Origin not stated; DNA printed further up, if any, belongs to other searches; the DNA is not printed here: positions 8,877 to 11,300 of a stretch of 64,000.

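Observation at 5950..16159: Seven-gene minus-strand block: MBOAT + three AlgX/PatB-like paralogues + three GT-C glycosyltransferases. Candidate uncharacterised periplasmic glycosylation/O-acylation system.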

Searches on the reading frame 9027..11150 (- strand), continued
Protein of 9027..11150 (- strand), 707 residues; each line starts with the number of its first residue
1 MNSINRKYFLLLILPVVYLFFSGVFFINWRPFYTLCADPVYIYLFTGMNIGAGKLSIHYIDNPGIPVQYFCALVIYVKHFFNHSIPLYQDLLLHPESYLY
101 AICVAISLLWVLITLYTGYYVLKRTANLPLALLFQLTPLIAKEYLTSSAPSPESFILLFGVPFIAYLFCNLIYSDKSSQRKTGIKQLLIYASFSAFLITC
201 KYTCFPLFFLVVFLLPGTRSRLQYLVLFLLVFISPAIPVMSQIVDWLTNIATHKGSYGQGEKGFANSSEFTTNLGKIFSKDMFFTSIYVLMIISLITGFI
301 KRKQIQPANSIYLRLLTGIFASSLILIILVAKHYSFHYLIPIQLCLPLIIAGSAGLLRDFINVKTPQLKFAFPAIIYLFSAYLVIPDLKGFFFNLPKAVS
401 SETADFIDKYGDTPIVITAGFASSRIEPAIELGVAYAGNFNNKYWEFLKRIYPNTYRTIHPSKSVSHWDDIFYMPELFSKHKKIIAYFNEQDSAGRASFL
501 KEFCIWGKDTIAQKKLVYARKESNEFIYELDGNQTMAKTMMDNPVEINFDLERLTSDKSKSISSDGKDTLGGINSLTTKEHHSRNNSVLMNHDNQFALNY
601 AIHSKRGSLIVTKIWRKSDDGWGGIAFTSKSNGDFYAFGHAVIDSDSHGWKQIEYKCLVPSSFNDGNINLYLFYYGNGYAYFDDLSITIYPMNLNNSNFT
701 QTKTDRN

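Call 49: search_protein_families(library=ncbifam, proteins=[L008:8045-9838:-, L011:11422-12783:-, L008:12217-14511:+, L010:14465-15184:+], max_evalue=0.01)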
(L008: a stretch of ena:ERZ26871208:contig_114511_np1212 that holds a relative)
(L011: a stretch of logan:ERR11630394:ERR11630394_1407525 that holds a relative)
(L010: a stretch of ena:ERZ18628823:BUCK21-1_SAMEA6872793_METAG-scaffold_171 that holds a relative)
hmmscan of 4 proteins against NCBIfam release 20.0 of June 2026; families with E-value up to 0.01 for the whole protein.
L008:8045-9838:- (597 aa): 1 family
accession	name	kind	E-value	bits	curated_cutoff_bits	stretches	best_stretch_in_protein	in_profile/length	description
NF047440.1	LA3751_2_3_fam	subfamily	3.7e-08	32.6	200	1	123-408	99-385/460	LA_3751/LA_3752 family putative glycosyltransferase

L011:11422-12783:- (453 aa): 0 families

L008:12217-14511:+ (764 aa): 0 families

L010:14465-15184:+ (239 aa): 17 families
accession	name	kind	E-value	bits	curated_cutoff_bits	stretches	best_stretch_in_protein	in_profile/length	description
NF041391.1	DPhHxTase_Halo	equivalog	2.3e-13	49.6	375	1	36-227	27-209/213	dolichyl-phosphate hexose transferase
NF058614.1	PPMAGASynPpgS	equivalog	2.4e-12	46.8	370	1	28-209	22-203/226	polyprenyl-phospho-N-acetylgalactosaminyl synthase PpgS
NF007482.0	PRK10073.1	equivalog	2e-11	43.5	423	1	2-102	8-107/334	glycosyltransferase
NF041875.1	EPS_EpsD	equivalog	1.5e-10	41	370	1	2-116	1-115/325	exopolysaccharide biosynthesis glycosyltransferase EpsD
TIGR04182.1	glyco_TIGR04182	equivalog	9.1e-10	38.4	325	1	23-225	19-216/293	S-layer glycoprotein N-glycosyltransferase AglJ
NF047588.1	GlcsyltransPgfSStrep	equivalog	2.5e-09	36.8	500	1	2-179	3-177/308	glycosyltransferase PgfS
TIGR03937.1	PgaC_IcaA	equivalog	1.3e-08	34.3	422.3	1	2-103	47-148/407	poly-beta-1,6-N-acetyl-D-glucosamine synthase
TIGR04283.1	glyco_like_mftF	equivalog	2.9e-08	33.6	182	1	2-104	1-96/221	TIGR04283 family arsenosugar biosynthesis glycosyltransferase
NF007986.1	PRK10714.1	equivalog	6.5e-08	32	529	1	2-172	8-175/316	undecaprenyl-phosphate 4-deoxy-4-formamido-L-arabinose transferase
NF010496.0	PRK13915.1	equivalog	1.3e-07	31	262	1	2-91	33-127/307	glucosyl-3-phosphoglycerate synthase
NF047683.1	TeichurnBiosyTuaG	equivalog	4.4e-07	29.8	400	1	2-111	8-117/252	teichuronic acid biosynthesis protein TuaG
TIGR04009.1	wcaE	equivalog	9.9e-07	28.3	369.2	1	1-119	2-121/248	colanic acid biosynthesis glycosyltransferase WcaE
TIGR03965.1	mycofact_glyco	equivalog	1e-06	27.9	280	1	28-93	101-167/467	mycofactocin biosynthesis glycosyltransferase MftF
NF038302.1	EPS_HpsE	equivalog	1.3e-05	24.3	300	1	2-90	3-96/307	hormogonium polysaccharide biosynthesis glycosyltransferase HpsE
NF050819.1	PolSacchBiosHfsG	equivalog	6.3e-05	22.3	500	1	22-122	28-134/302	polysaccharide biosynthesis protein HfsG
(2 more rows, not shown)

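Call 55: search_protein_representatives(alignment_id=A1)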
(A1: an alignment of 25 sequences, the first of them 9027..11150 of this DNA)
Query: 25 sequences, 702 profile positions. Proteins with E-value up to 0.001 (for the whole library): 3557; up to 1e-10: 2640; up to 1e-30: 1448. The best 150 are listed.
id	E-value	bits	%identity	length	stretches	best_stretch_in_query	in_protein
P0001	0.0e+00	1039.1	-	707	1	1-701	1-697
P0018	1.2e-280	949.4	-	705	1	3-697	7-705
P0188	8.6e-265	897.0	-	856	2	4-701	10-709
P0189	3.1e-239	812.5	-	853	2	6-697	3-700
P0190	8.9e-233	791.1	-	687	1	5-699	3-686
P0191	1.1e-222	757.8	-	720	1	10-699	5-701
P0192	1.4e-215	734.3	-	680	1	22-697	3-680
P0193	3.6e-214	729.6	-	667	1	38-698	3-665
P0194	8.3e-212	721.8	-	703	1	5-695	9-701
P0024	6.9e-199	679.1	-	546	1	4-538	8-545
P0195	7.1e-198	675.8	-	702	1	3-695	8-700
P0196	3.0e-192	657.2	-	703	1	8-696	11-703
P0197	8.9e-186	635.8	-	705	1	5-695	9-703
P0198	8.8e-183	625.9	-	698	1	4-695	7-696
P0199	3.0e-180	617.5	-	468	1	244-700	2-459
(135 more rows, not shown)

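Call 82: find_encoding_contigs(protein=P0002, flank=10000, max_places=1)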
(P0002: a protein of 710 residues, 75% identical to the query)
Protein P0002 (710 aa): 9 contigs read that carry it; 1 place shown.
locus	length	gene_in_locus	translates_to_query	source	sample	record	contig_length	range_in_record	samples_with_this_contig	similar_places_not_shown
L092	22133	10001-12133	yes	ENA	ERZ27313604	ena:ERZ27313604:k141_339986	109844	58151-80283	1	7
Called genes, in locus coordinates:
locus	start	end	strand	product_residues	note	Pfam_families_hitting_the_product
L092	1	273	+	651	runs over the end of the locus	PF07719:TPR_2 (faint), PF13414:TPR_11 (faint), PF13431:TPR_17 (faint), PF26549:Tricorn_N (faint), PF07676:PD40, PF00691:OmpA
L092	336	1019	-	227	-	-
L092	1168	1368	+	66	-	-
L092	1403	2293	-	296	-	PF00892:EamA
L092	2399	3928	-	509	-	PF07498:Rho_N, PF07497:Rho_RNA_bind, PF00006:ATP-synt_ab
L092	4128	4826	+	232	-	PF00814:TsaD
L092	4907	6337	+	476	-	PF03062:MBOAT, PF13813:MBOAT_2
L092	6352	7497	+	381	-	PF16822:ALGX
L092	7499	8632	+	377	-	PF16822:ALGX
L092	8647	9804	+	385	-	PF16822:ALGX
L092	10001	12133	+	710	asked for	-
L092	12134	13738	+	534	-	PF02366:PMT, PF13231:PMT_2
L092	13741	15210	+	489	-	-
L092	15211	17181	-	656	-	PF09852:DUF2079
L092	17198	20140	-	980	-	PF00933:Glyco_hydro_3, PF00144:Beta-lactamase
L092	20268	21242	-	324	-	PF18962:Por_Secre_tail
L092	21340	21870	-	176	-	PF12867:DinB_2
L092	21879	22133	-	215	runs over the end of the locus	-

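Call 90: search_protein_families(library=pfam, alignment_id=A1, max_evalue=0.01)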
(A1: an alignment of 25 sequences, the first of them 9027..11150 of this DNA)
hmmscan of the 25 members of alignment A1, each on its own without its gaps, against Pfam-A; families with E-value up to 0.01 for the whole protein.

A. member 1, window:9027-11150:- (707 aa): 0 families

B. families by the number of members that match (of 25 scanned): 6 families
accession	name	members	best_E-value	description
PF00535.33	Glycos_transf_2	1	1.1e-32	Glycosyl transferase family 2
PF10111.15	Glyco_tranf_2_2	1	6.7e-09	Glycosyltransferase like family 2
PF13641.12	Glyco_tranf_2_3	1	2.8e-06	Glycosyltransferase like family 2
PF13231.12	PMT_2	1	0.0014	Dolichyl-phosphate-mannose-protein mannosyltransferase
PF09594.16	GT87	1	0.0047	Glycosyltransferase family 87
PF08253.16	Leader_Erm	1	0.0081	Erm Leader peptide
